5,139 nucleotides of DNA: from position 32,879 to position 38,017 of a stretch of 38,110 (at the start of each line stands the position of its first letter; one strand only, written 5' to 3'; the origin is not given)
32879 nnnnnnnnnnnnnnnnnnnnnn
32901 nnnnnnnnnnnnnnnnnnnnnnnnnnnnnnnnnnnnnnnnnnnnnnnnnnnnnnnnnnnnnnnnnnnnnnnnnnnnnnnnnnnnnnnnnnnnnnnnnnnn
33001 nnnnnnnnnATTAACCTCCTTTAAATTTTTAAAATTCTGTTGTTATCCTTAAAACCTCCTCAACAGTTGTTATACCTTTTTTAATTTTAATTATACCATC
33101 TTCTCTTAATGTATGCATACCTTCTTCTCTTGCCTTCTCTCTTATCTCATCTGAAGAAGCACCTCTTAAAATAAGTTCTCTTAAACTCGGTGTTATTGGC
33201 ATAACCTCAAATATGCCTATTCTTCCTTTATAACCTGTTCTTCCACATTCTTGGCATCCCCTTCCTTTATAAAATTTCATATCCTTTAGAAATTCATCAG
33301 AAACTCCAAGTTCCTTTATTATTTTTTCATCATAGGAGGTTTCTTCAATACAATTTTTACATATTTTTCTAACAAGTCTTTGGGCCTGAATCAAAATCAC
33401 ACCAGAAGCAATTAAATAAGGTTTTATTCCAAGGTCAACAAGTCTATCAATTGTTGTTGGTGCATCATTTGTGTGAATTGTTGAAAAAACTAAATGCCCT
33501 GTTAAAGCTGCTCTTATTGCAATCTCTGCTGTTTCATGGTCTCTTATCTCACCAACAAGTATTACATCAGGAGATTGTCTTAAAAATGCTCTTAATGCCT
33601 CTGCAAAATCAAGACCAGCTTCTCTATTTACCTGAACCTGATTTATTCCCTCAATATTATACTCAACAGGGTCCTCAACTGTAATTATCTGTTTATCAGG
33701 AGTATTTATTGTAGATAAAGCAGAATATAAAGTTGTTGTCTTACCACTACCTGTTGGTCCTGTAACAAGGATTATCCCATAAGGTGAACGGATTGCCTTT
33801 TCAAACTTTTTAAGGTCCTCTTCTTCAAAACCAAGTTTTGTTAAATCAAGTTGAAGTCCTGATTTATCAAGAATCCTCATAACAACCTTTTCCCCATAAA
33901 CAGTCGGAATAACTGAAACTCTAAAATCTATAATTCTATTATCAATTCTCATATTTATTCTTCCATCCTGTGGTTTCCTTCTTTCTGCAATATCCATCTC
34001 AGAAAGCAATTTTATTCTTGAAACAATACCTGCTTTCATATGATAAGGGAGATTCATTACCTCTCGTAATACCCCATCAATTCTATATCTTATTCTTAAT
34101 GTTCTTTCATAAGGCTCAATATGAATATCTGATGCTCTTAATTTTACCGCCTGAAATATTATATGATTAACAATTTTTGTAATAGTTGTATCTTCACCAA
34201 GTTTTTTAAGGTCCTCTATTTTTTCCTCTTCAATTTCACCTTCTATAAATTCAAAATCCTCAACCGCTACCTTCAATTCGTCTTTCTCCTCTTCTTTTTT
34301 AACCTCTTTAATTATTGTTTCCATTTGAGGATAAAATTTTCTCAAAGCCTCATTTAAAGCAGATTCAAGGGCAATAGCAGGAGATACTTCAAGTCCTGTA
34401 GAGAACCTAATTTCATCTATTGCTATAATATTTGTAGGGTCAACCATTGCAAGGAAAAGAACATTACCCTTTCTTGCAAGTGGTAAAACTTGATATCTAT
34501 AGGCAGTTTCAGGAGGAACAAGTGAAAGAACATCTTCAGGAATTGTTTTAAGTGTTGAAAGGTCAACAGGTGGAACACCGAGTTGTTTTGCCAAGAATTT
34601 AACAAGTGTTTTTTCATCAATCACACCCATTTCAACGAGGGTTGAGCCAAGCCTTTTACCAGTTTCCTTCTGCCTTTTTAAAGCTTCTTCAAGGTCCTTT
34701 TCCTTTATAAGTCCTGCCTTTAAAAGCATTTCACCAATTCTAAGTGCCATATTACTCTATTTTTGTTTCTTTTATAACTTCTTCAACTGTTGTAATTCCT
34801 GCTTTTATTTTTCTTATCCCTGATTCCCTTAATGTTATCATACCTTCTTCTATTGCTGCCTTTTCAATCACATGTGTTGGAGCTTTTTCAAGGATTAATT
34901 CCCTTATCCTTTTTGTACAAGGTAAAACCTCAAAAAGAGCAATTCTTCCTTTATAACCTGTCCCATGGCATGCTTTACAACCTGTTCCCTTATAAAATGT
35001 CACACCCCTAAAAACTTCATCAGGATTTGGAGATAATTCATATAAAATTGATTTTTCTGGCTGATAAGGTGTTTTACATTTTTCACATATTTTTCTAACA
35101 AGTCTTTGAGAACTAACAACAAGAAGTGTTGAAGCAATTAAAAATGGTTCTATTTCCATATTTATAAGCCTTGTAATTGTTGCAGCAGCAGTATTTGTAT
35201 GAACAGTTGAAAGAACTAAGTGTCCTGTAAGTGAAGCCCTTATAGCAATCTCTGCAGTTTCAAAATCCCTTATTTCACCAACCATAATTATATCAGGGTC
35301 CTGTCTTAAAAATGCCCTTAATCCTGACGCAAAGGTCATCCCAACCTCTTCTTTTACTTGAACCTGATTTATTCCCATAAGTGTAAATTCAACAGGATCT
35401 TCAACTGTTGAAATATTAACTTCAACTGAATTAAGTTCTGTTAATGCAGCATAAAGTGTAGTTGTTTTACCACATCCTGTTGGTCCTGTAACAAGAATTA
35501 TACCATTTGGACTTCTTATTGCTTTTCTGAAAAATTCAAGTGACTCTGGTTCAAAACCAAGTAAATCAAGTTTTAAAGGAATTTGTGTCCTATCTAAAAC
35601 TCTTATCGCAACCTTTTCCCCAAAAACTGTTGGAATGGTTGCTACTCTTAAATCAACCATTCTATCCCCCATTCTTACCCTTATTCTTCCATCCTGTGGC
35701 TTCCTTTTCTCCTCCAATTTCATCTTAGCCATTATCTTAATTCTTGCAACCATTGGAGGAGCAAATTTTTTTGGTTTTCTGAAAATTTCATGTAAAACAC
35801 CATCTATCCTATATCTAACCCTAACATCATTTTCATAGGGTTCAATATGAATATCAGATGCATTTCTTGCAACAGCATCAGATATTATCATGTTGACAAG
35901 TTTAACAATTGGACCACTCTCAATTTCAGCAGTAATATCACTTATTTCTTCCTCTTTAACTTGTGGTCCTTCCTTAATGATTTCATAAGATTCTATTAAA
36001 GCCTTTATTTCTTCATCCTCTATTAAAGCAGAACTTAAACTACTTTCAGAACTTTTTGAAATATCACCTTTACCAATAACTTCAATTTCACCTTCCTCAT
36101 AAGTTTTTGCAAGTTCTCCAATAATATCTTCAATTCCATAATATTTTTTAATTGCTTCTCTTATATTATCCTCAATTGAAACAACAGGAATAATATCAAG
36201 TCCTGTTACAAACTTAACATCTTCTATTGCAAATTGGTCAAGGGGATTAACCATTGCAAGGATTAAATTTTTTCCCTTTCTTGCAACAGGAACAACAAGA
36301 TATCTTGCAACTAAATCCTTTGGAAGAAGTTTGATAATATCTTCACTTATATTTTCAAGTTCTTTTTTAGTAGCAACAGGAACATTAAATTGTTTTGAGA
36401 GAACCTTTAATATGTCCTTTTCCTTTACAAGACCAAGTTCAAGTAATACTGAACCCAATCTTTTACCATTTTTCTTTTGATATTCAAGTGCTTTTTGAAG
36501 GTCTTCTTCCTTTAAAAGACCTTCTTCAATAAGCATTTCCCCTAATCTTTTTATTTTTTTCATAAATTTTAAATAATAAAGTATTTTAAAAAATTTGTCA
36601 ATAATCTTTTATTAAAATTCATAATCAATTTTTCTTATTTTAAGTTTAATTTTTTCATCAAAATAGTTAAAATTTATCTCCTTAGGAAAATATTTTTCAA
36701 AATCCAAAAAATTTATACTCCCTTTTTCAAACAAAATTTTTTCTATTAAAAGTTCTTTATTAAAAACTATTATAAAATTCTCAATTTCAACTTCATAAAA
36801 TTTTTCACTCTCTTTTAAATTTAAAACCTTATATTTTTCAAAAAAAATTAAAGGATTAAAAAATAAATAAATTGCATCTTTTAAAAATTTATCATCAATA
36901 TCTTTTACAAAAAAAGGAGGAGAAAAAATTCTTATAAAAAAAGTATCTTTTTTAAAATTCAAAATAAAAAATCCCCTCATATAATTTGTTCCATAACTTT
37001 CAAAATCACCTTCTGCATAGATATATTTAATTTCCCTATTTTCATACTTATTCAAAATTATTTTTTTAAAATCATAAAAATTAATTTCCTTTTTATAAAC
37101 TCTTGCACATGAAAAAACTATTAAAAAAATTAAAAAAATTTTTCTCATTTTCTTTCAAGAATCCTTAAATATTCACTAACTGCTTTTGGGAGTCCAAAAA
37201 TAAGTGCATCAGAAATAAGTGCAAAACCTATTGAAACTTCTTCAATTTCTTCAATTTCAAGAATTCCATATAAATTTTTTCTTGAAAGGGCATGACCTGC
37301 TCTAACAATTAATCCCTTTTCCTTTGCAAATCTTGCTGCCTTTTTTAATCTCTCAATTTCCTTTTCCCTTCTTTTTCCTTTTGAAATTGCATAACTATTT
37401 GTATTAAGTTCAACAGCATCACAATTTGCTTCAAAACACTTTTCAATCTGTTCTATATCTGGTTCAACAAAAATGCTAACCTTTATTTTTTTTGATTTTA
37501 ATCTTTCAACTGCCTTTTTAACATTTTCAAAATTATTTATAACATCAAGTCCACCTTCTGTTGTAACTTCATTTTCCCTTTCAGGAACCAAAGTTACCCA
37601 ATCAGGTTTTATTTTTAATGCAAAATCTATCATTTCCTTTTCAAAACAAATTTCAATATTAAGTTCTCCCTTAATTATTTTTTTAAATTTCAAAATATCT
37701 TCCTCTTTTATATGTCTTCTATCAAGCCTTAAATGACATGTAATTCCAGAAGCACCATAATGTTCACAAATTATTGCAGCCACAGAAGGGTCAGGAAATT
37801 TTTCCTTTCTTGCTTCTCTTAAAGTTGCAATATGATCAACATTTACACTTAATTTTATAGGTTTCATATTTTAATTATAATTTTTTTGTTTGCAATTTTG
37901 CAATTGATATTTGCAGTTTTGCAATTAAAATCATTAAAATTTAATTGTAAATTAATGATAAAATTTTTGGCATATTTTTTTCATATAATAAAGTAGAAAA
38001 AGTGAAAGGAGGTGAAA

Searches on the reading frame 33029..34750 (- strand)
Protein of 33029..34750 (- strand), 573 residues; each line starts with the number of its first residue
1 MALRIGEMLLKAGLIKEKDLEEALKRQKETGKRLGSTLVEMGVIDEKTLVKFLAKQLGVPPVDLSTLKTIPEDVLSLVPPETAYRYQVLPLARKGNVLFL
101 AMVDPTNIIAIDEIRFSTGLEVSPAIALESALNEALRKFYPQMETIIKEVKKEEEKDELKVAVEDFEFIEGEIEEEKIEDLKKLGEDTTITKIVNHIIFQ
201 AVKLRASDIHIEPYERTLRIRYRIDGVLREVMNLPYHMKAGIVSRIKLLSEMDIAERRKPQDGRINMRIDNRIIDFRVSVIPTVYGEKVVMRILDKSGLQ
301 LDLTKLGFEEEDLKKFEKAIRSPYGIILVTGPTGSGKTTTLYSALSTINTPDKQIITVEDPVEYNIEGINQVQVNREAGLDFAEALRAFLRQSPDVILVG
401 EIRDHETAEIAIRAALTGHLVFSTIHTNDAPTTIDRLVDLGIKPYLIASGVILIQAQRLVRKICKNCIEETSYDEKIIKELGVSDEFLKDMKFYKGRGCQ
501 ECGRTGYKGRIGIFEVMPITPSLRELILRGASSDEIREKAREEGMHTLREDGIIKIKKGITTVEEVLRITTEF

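Call 3: search_protein_families(library=pfam, proteins=[window:33029-34750:-], max_evalue=1)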
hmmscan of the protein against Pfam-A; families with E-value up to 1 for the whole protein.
window:33029-34750:- (573 aa): 26 families (the best 25 are shown)
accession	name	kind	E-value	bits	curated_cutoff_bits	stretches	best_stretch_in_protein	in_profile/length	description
PF00437.27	T2SSE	-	1.2e-143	478.8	24.9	1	186-568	4-370/370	Type II/IV secretion system protein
PF05157.20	MshEN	-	3.4e-21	75.5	23.1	1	57-144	1-88/90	MshEN domain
PF25199.1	nSTAND_NTPase5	-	3.4e-05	24.1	34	1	314-369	30-87/145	Novel STAND NTPase 5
PF13191.12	AAA_16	-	9.3e-05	23.4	32.6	1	319-420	18-124/167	AAA ATPase domain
PF13401.12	AAA_22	-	0.00013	22.7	27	1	323-369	4-50/130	AAA domain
PF01637.24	ATPase_2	-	0.00019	21.7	33.2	1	310-386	5-82/225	ATPase domain predominantly from Archaea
PF13173.12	AAA_14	-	0.0022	18.4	27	1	326-415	4-84/129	AAA domain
PF13555.12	AAA_29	-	0.0024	18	27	1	323-354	21-51/61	P-loop containing region of AAA domain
PF13476.12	AAA_23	-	0.005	17.9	27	1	323-341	18-36/201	AAA domain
PF00004.35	AAA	-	0.0084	17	21.2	1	327-402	1-66/131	ATPase family associated with various cellular activities (AAA)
PF13604.12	AAA_30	-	0.0086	16.3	27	1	316-356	10-50/191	AAA domain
PF13238.12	AAA_18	-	0.014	16.3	29.4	1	327-409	1-87/128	AAA domain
PF15608.11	PELOTA_1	-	0.021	15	25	1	383-415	27-59/81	PELOTA RNA binding domain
PF02492.25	cobW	-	0.021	14.8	20.7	1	326-366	2-42/180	CobW/HypB/UreG, nucleotide-binding domain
PF13086.12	AAA_11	-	0.03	14.5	27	1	310-349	4-42/257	AAA domain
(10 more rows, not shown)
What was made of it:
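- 33029..34750 (-): PilB paralogue 2, with an MshE-type c-di-GMP-binding N-terminus. MshEN Pfam hit (call 3).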

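Call 37: search_protein_families(library=ncbifam, proteins=[window:33029-34750:-], max_evalue=0.1)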
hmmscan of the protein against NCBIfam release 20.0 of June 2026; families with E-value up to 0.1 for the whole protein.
window:33029-34750:- (573 aa): 31 families (the best 25 are shown)
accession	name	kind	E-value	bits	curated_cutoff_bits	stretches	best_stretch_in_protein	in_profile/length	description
TIGR02538.1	type_IV_pilB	equivalog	1.3e-218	727.2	675.65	1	5-571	2-563/564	type IV-A pilus assembly ATPase PilB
TIGR02533.1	type_II_gspE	equivalog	1.6e-186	620.7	630.25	1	81-570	7-486/486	type II secretion system ATPase GspE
NF053534.1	T4PilAsmATPsTfpB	equivalog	8.4e-151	503.2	850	1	42-570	61-582/584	type IV pilus assembly ATPase TfpB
NF007755.0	PRK10436.1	equivalog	1.1e-144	482.6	617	1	84-570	15-459/465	type II secretion system protein GspE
NF041000.1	ATPase_ComGA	equivalog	1.5e-83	279.9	300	1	196-461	2-266/267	competence type IV pilus ATPase ComGA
TIGR01420.1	pilT_fam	subfamily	8e-58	196.3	319.1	1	195-440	3-242/343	PilT/PilU family type 4a pilus ATPase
TIGR02525.1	plasmid_TraJ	equivalog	2e-26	92.8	368.3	1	289-439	120-271/372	plasmid transfer ATPase TraJ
NF008411.1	PRK11234.1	equivalog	2.8e-22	78.9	1170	1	5-204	484-677/723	cyclic di-3',5'-guanylate-activated glycosyltransferase NfrB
TIGR02524.1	dot_icm_DotB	equivalog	8.2e-22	77.9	463.3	1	318-459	128-278/358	Dot/Icm type IV secretion system ATPase DotB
NF053729.1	c-di-GMP_motif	domain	8.4e-21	73.5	38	1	4-56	1-53/53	cyclic di-GMP-binding domain-containing protein, MshE-related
NF058587.1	archaellum_moto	equivalog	5.4e-20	71.6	550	1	327-442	278-398/527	archaellum flagellar ATPase motor FlaI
TIGR02782.1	TrbB_P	equivalog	1.8e-18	66.9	304.55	1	315-443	128-258/303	P-type conjugative transfer ATPase TrbB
TIGR02788.1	VirB11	equivalog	3.6e-18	65.6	249.95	1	311-441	131-266/308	P-type DNA transfer ATPase VirB11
NF012033.0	PRK15489.1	equivalog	3.4e-16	58.6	537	1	3-144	491-631/703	glycosyl transferase family protein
TIGR03819.1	heli_sec_ATPase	hypoth_equivalog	9.9e-16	57.8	373.15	1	284-442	137-302/340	TadA family conjugal transfer-associated ATPase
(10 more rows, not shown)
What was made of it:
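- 33029..34750 (-): TIGR02538 at 727 bits; NF053729 at 73.5 bits against a cutoff of 38 (call 37).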

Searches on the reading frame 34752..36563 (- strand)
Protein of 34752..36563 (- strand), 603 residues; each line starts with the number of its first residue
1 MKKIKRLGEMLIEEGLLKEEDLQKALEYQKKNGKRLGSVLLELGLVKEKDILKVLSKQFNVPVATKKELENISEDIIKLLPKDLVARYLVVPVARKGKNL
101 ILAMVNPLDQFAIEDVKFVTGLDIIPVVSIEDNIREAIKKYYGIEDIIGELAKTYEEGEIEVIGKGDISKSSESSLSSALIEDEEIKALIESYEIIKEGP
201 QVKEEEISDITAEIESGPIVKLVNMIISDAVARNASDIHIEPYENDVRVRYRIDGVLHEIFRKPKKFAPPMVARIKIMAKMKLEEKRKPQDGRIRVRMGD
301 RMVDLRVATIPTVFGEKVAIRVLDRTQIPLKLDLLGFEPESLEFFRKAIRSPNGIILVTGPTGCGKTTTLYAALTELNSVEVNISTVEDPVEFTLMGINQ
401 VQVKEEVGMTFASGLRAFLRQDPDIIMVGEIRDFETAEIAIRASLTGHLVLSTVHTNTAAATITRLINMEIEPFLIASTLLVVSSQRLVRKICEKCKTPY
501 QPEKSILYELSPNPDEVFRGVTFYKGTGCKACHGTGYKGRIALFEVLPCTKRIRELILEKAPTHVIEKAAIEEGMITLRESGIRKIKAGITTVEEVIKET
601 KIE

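Call 3: search_protein_families(library=pfam, proteins=[window:34752-36563:-], max_evalue=1)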
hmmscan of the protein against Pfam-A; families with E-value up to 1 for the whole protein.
window:34752-36563:- (603 aa): 26 families (the best 25 are shown)
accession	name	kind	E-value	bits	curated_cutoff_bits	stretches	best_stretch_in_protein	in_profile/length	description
PF00437.27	T2SSE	-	3.1e-138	460.9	24.9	1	215-597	4-369/370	Type II/IV secretion system protein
PF05157.20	MshEN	-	2.3e-17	63.2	23.1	1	61-145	3-87/90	MshEN domain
PF13401.12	AAA_22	-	4.7e-05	24.1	27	1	351-398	3-50/130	AAA domain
PF13476.12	AAA_23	-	0.0016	19.6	27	1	337-372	10-38/201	AAA domain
PF00004.35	AAA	-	0.0017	19.2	21.2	1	356-432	1-67/131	ATPase family associated with various cellular activities (AAA)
PF25199.1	nSTAND_NTPase5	-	0.0025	18.1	34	1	347-383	35-72/145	Novel STAND NTPase 5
PF03215.21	Rad17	-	0.0042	17.5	23.8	1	351-372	43-64/186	Rad17 P-loop domain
PF01637.24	ATPase_2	-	0.0042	17.3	33.2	1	348-380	15-47/225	ATPase domain predominantly from Archaea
PF13191.12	AAA_16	-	0.006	17.5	32.6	1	348-379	18-50/167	AAA ATPase domain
PF13173.12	AAA_14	-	0.0061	17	27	1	353-394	2-44/129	AAA domain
PF13245.12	AAA_19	-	0.0094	16.6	25.1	1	348-383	4-41/134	AAA domain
PF13604.12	AAA_30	-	0.011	15.9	27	1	343-375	8-40/191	AAA domain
PF20720.3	nSTAND3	-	0.014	15.5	27.2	1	352-393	16-57/155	Novel STAND NTPase 3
PF13086.12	AAA_11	-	0.027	14.7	27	1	344-378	9-42/257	AAA domain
PF21991.1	capSnatchArena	-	0.027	14.5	24.2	1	89-161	75-147/194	Cap-snatching endonuclease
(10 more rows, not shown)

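Call 37: search_protein_families(library=ncbifam, proteins=[window:34752-36563:-], max_evalue=0.1)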
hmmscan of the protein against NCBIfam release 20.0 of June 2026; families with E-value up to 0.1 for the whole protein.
window:34752-36563:- (603 aa): 35 families (the best 25 are shown)
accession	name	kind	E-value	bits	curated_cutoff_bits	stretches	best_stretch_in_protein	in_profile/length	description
TIGR02538.1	type_IV_pilB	equivalog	4.6e-201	669.3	675.65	1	7-600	2-562/564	type IV-A pilus assembly ATPase PilB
TIGR02533.1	type_II_gspE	equivalog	5.3e-174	579.4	630.25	2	201-600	91-486/486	type II secretion system ATPase GspE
NF053534.1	T4PilAsmATPsTfpB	equivalog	2.7e-140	468.5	850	1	213-598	195-580/584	type IV pilus assembly ATPase TfpB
NF007755.0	PRK10436.1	equivalog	2.5e-138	461.7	617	1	83-598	12-457/465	type II secretion system protein GspE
NF041000.1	ATPase_ComGA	equivalog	1.1e-75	254.1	300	1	225-490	2-266/267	competence type IV pilus ATPase ComGA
TIGR01420.1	pilT_fam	subfamily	6.3e-53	180.2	319.1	1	224-497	3-276/343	PilT/PilU family type 4a pilus ATPase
TIGR02525.1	plasmid_TraJ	equivalog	2.2e-25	89.4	368.3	1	318-470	120-273/372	plasmid transfer ATPase TraJ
TIGR02524.1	dot_icm_DotB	equivalog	1.5e-21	77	463.3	1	347-483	128-273/358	Dot/Icm type IV secretion system ATPase DotB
NF053729.1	c-di-GMP_motif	domain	4.5e-19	68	38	1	6-58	1-53/53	cyclic di-GMP-binding domain-containing protein, MshE-related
NF008411.1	PRK11234.1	equivalog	6.5e-18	64.5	1170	1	4-144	481-619/723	cyclic di-3',5'-guanylate-activated glycosyltransferase NfrB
TIGR02782.1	TrbB_P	equivalog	2e-15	56.9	304.55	1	344-470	128-256/303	P-type conjugative transfer ATPase TrbB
NF058587.1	archaellum_moto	equivalog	2.3e-15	56.4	550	1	356-471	278-398/527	archaellum flagellar ATPase motor FlaI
TIGR02788.1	VirB11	equivalog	3.1e-15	56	249.95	1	343-470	135-266/308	P-type DNA transfer ATPase VirB11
NF012033.0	PRK15489.1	equivalog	1.5e-14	53.1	537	1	3-140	489-625/703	glycosyl transferase family protein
NF010469.0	PRK13894.1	subfamily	5.5e-13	48.9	508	1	343-467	140-265/320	conjugal transfer ATPase TrbB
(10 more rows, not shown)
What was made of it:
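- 34752..36563 (-): PilB paralogue 1, with an MshE-type c-di-GMP-binding N-terminus. TIGR02538 at 669 bits; NF053729 at 68 bits (call 37).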

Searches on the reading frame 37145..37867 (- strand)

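Call 57: search_protein_families(library=pfam, proteins=[window:37145-37867:-], max_evalue=0.00001)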
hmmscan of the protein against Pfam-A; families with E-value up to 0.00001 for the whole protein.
window:37145-37867:- (240 aa): 1 family
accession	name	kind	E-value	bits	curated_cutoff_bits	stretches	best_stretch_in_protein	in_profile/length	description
PF03740.19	PdxJ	-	1.4e-86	289.9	24.5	1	5-236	1-233/234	Pyridoxal phosphate biosynthesis protein PdxJ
